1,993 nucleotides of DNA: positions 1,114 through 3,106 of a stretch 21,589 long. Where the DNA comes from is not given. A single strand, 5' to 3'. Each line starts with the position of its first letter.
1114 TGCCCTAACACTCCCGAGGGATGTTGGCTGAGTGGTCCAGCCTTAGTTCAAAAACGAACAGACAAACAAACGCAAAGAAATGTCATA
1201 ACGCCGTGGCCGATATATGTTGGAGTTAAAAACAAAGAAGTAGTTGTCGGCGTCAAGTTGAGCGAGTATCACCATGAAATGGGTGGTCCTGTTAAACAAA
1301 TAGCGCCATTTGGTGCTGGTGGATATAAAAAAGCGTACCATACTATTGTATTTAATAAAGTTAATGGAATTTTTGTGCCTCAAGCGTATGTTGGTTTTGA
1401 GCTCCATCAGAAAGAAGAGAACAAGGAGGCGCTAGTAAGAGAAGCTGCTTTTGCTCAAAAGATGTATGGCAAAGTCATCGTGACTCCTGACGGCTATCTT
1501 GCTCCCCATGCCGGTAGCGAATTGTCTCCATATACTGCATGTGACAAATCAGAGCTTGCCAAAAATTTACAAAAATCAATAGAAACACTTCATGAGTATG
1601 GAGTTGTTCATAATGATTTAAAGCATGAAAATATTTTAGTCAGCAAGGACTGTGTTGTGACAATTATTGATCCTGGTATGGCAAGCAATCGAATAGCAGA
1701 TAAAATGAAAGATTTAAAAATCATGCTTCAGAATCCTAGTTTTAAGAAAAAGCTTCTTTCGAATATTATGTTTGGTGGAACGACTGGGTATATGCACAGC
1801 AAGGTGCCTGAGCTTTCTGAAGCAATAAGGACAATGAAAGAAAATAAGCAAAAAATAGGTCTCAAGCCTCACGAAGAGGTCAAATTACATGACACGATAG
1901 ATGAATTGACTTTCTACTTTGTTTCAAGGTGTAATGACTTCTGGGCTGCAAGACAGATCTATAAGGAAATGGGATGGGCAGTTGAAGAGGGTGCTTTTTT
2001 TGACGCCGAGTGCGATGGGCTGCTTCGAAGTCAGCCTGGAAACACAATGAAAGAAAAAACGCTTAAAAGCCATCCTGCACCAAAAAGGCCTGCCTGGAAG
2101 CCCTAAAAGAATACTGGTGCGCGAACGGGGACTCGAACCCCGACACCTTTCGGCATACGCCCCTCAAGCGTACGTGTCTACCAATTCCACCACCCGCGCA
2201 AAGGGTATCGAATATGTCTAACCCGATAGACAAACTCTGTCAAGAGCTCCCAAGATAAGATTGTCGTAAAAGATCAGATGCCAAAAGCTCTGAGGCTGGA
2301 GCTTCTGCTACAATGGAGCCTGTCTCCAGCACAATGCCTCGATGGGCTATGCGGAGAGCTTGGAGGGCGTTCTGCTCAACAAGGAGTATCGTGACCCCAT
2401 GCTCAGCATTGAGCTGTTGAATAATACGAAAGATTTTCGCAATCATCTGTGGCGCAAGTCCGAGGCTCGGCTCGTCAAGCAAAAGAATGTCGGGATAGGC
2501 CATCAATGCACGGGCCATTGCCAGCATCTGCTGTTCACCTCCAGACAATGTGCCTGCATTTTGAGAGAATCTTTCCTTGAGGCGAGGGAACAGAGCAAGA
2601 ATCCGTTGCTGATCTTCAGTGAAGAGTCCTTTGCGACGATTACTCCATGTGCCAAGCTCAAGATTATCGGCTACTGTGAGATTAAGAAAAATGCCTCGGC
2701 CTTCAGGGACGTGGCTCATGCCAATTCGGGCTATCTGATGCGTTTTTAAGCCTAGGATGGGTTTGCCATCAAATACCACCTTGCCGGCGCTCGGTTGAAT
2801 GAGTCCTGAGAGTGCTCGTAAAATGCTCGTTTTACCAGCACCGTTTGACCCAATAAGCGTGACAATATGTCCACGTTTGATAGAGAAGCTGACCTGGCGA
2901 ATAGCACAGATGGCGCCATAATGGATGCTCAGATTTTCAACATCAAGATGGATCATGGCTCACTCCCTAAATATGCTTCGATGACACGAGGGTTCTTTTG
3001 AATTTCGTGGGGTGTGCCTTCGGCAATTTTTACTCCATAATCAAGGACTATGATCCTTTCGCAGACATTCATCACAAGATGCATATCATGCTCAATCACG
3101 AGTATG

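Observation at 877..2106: Atypical Hanks-type protein kinase (DPG variant) ending 8 nt from the 3' end of tRNA-Leu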

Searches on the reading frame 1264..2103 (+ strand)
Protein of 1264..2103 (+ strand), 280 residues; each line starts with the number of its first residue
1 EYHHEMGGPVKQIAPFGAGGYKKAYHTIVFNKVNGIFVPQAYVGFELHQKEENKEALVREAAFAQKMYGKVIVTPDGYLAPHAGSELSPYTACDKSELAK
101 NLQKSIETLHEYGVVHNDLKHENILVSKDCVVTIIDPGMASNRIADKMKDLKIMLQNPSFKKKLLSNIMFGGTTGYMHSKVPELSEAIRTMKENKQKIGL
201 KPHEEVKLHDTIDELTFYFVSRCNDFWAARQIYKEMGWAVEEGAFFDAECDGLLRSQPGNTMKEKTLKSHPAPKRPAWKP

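Call 65: predict_structure(alignment_id=A1)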
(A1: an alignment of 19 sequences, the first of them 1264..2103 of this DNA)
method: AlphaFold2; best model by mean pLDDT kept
length: 280 residues; sequences in the alignment: 19
mean_pLDDT: 62.3   pTM: 0.60
mean pLDDT of the five models: 62.3, 58.8, 58.6, 58.6, 57.1
residues with pLDDT >= 90: 6; 70-90: 98; 50-70: 101; < 50: 75
segments of 3 or more residues with pLDDT < 50: 1-12, 22-27, 141-152, 164-168, 247-280
pLDDT, mean of each block of 10 residues (from residue 1): 42 50 46 57 67 73 68 53 53 83 89 83 84 75 45 56 50 66 72 72 60 72 87 79 52 40 37 31
secondary structure, 60 per line:
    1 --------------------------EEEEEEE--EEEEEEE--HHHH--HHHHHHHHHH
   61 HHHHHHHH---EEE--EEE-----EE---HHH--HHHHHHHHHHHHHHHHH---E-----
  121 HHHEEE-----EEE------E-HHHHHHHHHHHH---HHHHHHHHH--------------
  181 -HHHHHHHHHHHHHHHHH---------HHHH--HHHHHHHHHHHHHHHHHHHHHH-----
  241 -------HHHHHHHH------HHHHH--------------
elements in order: E27-33 E36-42 H45-48 H51-68 E72-74 E77-79 H95-111 E124-126 E132-134 H143-154 H158-166 H182-198 H208-211 H214-235 H248-255 H262-266

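Call 71: fold_search(model_id=the predicted structure, library=pdb)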
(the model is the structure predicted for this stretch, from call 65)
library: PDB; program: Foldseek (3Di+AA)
matches with E <= 10: 1995; with E <= 0.001: 240
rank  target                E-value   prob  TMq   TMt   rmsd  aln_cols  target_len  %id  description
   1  6c1c_B                8.5e-05  0.99  0.27  0.28  14.4       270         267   18  FGFR1 kinase complex with inhibitor SN37116 (released 2019-01-16)
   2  6una_B                9.0e-05  1.00  0.40  0.35  17.9       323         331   16  Crystal structure of inactive p38gamma (released 2019-12-18)
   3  4rzv_B                1.1e-04  1.00  0.38  0.39  13.1       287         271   15  Crystal structure of the BRAF (R509H) kinase domain monomer bound to Vemurafenib (released 2016-08-10)
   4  7be4                  1.1e-04  1.00  0.36  0.31  17.2       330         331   15  Crystal structure of MAP kinase p38 alpha in complex with inhibitor SR159 (released 2021-03-03)
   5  3d7u_A                1.2e-04  1.00  0.36  0.39  11.1       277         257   16  Structural basis for the recognition of c-Src by its inactivator Csk (released 2008-08-05)
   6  6c1o_B                1.2e-04  1.00  0.31  0.32  13.2       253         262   20  FGFR1 kinase domain complexed with FIIN-1 (released 2019-01-16)
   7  5fd2_A                1.3e-04  1.00  0.38  0.40  13.0       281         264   15  B-Raf wild-type kinase domain in complex with a purinylpyridinylamino-based inhibitor (released 2016-05-04)
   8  3tt0_B                1.3e-04  1.00  0.34  0.35  12.8       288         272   18  Co-structure of Fibroblast Growth Factor Receptor 1 kinase domain with 3-(2,6-dichloro-3,5-dimethoxy-phenyl)-1-{6-[4-( (released 2012-06-13)
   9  4neu_A                1.4e-04  1.00  0.40  0.40  10.0       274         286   19  X-ray structure of Receptor Interacting Protein 1 (RIP1)kinase domain with a 1-aminoisoquinoline inhibitor (released 2013-11-20)
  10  3rhx_B                1.5e-04  1.00  0.36  0.36   9.6       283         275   16  Crystal structure of the catalytic domain of FGFR1 kinase in complex with ARQ 069 (released 2011-05-04)
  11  5jsm_A                1.6e-04  1.00  0.37  0.38  12.9       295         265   14  BRAFV600E Kinase Domain In Complex with Chemically Linked Vemurafenib Inhibitor VEM-3-VEM (released 2016-09-14)
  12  6una_A                1.7e-04  1.00  0.37  0.32  19.4       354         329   15  Crystal structure of inactive p38gamma (released 2019-12-18)
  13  4itj_A                1.7e-04  1.00  0.31  0.33  10.4       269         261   18  Crystal structure of RIP1 kinase in complex with necrostatin-4 (released 2013-03-13)
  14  7nj0_B                1.8e-04  1.00  0.35  0.34   4.1       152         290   20  CryoEM structure of the human Separase-Cdk1-cyclin B1-Cks1 complex (released 2021-08-04)
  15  9gtg_A                1.9e-04  1.00  0.31  0.33   5.2       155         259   22  RIPK1 in complex with AZ"902 (released 2025-07-02)
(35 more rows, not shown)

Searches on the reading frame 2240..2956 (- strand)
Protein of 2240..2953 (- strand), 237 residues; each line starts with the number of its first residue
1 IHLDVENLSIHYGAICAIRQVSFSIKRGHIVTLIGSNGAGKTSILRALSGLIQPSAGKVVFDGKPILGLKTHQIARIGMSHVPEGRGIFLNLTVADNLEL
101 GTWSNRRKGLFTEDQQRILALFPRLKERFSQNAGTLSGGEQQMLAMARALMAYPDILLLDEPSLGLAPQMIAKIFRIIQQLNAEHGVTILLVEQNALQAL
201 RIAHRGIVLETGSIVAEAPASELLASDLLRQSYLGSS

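Call 11: list_cluster_members(proteins=[P0001, window:2240-2953:-, window:8967-10151:+])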
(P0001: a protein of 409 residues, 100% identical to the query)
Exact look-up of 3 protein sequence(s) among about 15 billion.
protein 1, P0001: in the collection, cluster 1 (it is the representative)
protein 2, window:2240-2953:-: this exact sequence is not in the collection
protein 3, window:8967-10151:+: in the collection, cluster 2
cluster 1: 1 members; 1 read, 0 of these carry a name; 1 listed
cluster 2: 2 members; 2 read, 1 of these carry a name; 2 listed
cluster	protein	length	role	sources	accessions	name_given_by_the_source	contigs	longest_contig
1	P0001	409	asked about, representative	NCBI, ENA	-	-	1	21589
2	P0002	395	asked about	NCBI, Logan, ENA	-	-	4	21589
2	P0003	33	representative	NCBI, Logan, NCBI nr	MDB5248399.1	MAG: hypothetical protein JWQ40_2793 [Segetibacter sp.] | hypothetical protein [Segetibacter sp.]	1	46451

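Call 23: find_encoding_contigs(protein=window:2243-2956:-, flank=10000, max_places=8)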
Protein window:2243-2956:- (238 aa): 4 contigs read that carry it; 4 places shown.
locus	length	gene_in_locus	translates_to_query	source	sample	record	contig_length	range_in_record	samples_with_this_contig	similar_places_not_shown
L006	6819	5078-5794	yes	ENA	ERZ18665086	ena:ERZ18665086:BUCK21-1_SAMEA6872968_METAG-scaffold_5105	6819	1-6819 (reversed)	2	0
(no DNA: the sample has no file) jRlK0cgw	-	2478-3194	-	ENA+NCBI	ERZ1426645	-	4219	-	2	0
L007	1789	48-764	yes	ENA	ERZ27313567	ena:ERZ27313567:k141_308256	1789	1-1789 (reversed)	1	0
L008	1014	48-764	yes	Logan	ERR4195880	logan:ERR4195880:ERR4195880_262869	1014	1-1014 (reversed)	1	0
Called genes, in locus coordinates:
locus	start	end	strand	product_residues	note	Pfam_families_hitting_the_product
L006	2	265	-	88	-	?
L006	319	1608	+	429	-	PF13231:PMT_2, PF02366:PMT, PF16192:PMT_4TMC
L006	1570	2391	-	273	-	PF02899:Phage_int_SAM_1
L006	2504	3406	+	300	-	PF02653:BPD_transp_2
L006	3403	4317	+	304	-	PF02653:BPD_transp_2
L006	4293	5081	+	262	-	PF00005:ABC_tran, PF13304:AAA_21 (faint), PF12399:BCA_ABC_TP_C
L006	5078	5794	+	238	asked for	PF00005:ABC_tran, PF13175:AAA_15 (faint), PF13304:AAA_21 (weak)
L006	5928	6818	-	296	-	?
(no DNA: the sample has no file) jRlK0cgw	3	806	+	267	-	?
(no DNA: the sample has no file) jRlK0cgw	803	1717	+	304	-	PF02653:BPD_transp_2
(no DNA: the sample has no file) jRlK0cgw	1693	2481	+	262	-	PF00005:ABC_tran, PF13304:AAA_21 (faint), PF12399:BCA_ABC_TP_C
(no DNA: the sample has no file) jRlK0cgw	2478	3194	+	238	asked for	PF00005:ABC_tran, PF13175:AAA_15 (faint), PF13304:AAA_21 (weak)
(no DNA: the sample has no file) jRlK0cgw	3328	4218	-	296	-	?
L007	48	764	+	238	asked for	PF00005:ABC_tran, PF13175:AAA_15 (faint), PF13304:AAA_21 (weak)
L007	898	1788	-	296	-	?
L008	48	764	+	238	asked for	PF00005:ABC_tran, PF13175:AAA_15 (faint), PF13304:AAA_21 (weak)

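Call 26: find_related_loci(query=window:2243-2956:-, collection=genome_contigs, flank=6000)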
Query window:2243-2956:- (238 aa) in genome_contigs; peptide patterns used: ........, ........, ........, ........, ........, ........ (x = any residue, [..] = any of these).
600 stretches matched a pattern (row limit reached: there are more); 594 encode a relative of the query (tblastn E <= 1e-3); the best 80 are kept; 80 distinct loci.
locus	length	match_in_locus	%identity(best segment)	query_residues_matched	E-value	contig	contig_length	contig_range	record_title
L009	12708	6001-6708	58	2-237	8e-86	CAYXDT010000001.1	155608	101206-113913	MAG TPA_asm: uncultured Candidatus Planktophila sp. isolate SRP318679_co1_116 genome assembly, contig: NODE_88_length_15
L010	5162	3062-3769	57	2-237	1e-83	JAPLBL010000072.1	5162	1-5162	MAG: Actinomycetota bacterium isolate LacPavin_0920_WC12_MAG_48_23 LacPavin_0920_WC12_scaffold_545737, whole genome shot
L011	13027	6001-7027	55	4-236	3e-82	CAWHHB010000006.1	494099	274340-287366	MAG: uncultured Actinomycetota bacterium isolate MFD00392.bin.2.330 genome assembly, contig: contig_19403, whole genome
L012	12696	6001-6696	55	4-236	3e-81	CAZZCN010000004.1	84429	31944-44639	MAG TPA_asm: uncultured Oscillospiraceae bacterium isolate SRP272421_co1_371 genome assembly, contig: NODE_335_length_84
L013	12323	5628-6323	53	4-236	2e-80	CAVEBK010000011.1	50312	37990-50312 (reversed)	uncultured Collinsella sp. isolate H07647-L1_cleanbin_000032 genome assembly, contig: Spades_H07647-L1_contig_331, whole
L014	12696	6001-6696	51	4-236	5e-80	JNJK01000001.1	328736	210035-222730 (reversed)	Lachnospiraceae bacterium MC2017 T350DRAFT_scaffold00001.1_C, whole genome shotgun sequence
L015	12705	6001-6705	56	1-236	4e-80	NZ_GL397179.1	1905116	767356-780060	Streptococcus mitis ATCC 6249 SCAFFOLD1, whole genome shotgun sequence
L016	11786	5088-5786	54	4-236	4e-80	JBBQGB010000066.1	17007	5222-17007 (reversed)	MAG: Actinomycetales bacterium isolate Co_metawrap_989 Cmw_989_k141_27752184_length_17007_cov_13.9969, whole genome shot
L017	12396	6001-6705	55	1-236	4e-80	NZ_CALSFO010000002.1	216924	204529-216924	Streptococcus sp. Marseille-Q0941 contig00002, whole genome shotgun sequence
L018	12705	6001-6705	52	1-236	9e-80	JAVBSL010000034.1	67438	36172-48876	MAG: Lachnospiraceae bacterium isolate EPI_MAG_00222 c_000003238092, whole genome shotgun sequence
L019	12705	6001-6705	55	1-236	1e-79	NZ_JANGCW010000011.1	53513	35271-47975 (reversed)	Streptococcus parasanguinis strain DFI.4.46 PIPFBKEC_11, whole genome shotgun sequence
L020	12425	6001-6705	54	1-236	5e-80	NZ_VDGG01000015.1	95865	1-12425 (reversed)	Psychrobacillus soli strain NHI-2 scaffold15, whole genome shotgun sequence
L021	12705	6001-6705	53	1-236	1e-79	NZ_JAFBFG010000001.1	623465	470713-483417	Chryseomicrobium aureum strain DSM 105437 Ga0454085_01, whole genome shotgun sequence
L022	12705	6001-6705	55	1-236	1e-79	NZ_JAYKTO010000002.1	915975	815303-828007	Streptococcus gingivalis strain S2 contig2, whole genome shotgun sequence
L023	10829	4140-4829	56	6-236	2e-79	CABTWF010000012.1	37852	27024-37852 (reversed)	MAG TPA_asm: uncultured Streptococcus sp. isolate MGYG-HGUT-03717 genome assembly, contig: GUT_GENOME242920_12, whole ge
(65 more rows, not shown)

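Call 42: find_homologous_proteins(query=window:2243-2956:-, max_evalue=1e-40)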
Query window:2243-2956:- (238 aa): 7998 proteins with E <= 1e-40 among 8000 candidates; the best 120 are listed.
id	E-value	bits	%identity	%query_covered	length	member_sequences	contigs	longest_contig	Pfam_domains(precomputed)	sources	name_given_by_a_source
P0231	4.9e-91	322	64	98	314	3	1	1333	PF12399.15,PF00005.34,PF25199.2,PF13304.13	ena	-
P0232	2.5e-90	320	66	98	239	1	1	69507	PF09818.16,PF00005.34,PF13175.13,PF13555.13,PF02463.26,PF13304.13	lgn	-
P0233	3.1e-90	320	64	99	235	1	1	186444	PF00005.34,PF13304.13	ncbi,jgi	jgi:branched-chain amino acid transport system ATP-binding protein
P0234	5.0e-90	319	63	98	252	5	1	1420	PF00005.34,PF13304.13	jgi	jgi:branched-chain amino acid transport system ATP-binding protein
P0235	6.3e-90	319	65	98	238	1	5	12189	PF00005.34,PF13304.13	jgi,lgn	jgi:branched-chain amino acid transport system ATP-binding protein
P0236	9.5e-90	318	63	99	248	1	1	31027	PF00005.34,PF13304.13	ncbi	-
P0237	1.3e-89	318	63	99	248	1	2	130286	PF00005.34,PF13304.13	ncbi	-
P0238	1.4e-89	317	63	98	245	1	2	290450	PF00005.34,PF13304.13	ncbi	ncbi:MAG: ABC transporter ATP-binding protein [Bacteriovoracia bacterium]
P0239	2.5e-89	317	64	98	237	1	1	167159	PF00005.34,PF13304.13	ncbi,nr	ncbi:MAG: ABC transporter ATP-binding protein [Bdellovibrionales bacterium]|nr:ABC transporter ATP-b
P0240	3.0e-89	316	63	98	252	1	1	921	PF00005.34,PF13304.13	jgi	jgi:branched-chain amino acid transport system ATP-binding protein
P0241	4.8e-89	316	64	98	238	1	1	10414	PF00005.34,PF13304.13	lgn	-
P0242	5.0e-89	316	65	98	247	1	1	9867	PF00005.34,PF25199.2,PF13304.13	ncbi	-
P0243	5.5e-89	315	63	98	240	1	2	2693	PF00005.34,PF25199.2,PF13304.13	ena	-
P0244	6.4e-89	315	62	99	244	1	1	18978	PF00005.34,PF13304.13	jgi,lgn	-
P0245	7.9e-89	315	63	99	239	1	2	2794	PF00005.34,PF13304.13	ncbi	-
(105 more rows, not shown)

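Call 43: find_encoding_contigs(protein=P0232, flank=8000, max_places=2)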
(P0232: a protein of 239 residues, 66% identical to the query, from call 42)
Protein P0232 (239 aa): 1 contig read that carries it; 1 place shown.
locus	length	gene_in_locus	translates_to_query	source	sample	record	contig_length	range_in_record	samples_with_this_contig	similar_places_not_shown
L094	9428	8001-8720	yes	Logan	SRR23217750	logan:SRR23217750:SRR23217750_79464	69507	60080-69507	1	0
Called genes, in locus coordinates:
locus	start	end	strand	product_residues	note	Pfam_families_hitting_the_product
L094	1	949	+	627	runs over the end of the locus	PF02518:HATPase_c, PF00072:Response_reg (weak)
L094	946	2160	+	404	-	PF07690:MFS_1, PF13000:Acatn, PF07690:MFS_1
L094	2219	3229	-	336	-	PF02899:Phage_int_SAM_1, PF13495:Phage_int_SAM_4 (faint), PF00589:Phage_integrase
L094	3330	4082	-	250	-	PF03437:BtpA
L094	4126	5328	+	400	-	PF02366:PMT, PF13231:PMT_2, PF16192:PMT_4TMC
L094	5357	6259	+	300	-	PF02653:BPD_transp_2, PF01032:FecCD (weak)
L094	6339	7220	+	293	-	PF02653:BPD_transp_2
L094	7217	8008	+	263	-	PF00005:ABC_tran, PF13304:AAA_21 (faint), PF12399:BCA_ABC_TP_C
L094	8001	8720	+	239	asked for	PF09818:ABC_ATPase (faint), PF13555:AAA_29 (weak), PF00005:ABC_tran, PF02463:SMC_N (faint), PF13175:AAA_15 (weak), PF13304:AAA_21 (weak)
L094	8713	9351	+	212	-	-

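Call 44: find_encoding_contigs(protein=P0239, flank=8000, max_places=2)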
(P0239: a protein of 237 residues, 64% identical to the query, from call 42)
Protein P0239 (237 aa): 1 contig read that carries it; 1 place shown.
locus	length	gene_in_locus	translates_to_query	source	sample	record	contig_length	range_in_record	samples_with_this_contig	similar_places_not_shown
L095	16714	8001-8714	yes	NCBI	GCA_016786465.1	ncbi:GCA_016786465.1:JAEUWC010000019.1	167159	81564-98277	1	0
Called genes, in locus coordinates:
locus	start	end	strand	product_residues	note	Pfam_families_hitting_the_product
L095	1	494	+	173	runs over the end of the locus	PF09411:PagL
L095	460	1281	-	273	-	PF03437:BtpA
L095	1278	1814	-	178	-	PF02810:SEC-C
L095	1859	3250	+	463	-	PF02366:PMT (weak), PF16192:PMT_4TMC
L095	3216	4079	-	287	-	PF13102:Phage_int_SAM_5 (faint), PF02899:Phage_int_SAM_1, PF00589:Phage_integrase (weak)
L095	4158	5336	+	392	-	PF13433:Peripla_BP_5, PF13458:Peripla_BP_6, PF01094:ANF_receptor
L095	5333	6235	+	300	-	PF02653:BPD_transp_2, PF01032:FecCD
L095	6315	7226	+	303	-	PF02653:BPD_transp_2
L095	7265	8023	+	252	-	PF00005:ABC_tran, PF13304:AAA_21 (faint), PF12399:BCA_ABC_TP_C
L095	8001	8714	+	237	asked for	PF00005:ABC_tran, PF13304:AAA_21 (faint)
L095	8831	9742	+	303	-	-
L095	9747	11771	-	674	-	PF00672:HAMP, PF07228:SpoIIE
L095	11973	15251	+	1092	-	PF14292:SusE (faint), PF24421:Ig_J (faint), PF25788:Ig_Rha78A_N (faint)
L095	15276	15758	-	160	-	-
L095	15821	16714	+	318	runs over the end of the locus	-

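Call 45: find_encoding_contigs(protein=P0238, flank=8000, max_places=2)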
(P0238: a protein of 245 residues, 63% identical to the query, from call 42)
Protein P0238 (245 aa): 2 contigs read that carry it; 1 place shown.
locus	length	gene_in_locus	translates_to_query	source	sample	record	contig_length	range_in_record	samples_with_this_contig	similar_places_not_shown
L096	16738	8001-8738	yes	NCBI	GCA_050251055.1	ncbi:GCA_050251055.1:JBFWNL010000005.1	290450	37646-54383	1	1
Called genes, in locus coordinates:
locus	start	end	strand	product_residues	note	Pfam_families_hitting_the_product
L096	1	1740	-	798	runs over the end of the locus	PF03030:H_PPase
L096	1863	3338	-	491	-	-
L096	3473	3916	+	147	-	-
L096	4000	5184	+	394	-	PF13433:Peripla_BP_5, PF13458:Peripla_BP_6, PF01094:ANF_receptor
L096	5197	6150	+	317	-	PF02653:BPD_transp_2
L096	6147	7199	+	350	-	PF02653:BPD_transp_2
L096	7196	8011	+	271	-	PF00005:ABC_tran, PF13304:AAA_21 (faint), PF12399:BCA_ABC_TP_C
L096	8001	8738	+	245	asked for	PF00005:ABC_tran, PF13304:AAA_21 (faint)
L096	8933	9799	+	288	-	-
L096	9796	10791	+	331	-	-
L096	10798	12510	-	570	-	-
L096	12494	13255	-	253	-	PF00535:Glycos_transf_2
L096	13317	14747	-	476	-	PF00171:Aldedh, PF05893:LuxC (weak)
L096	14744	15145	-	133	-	PF13442:Cytochrome_CBB3 (weak), PF00034:Cytochrom_C (weak)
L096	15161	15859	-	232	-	PF06181:Urate_ox_N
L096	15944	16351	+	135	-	PF03692:CxxCxxCC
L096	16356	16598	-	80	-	-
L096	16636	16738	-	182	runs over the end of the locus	-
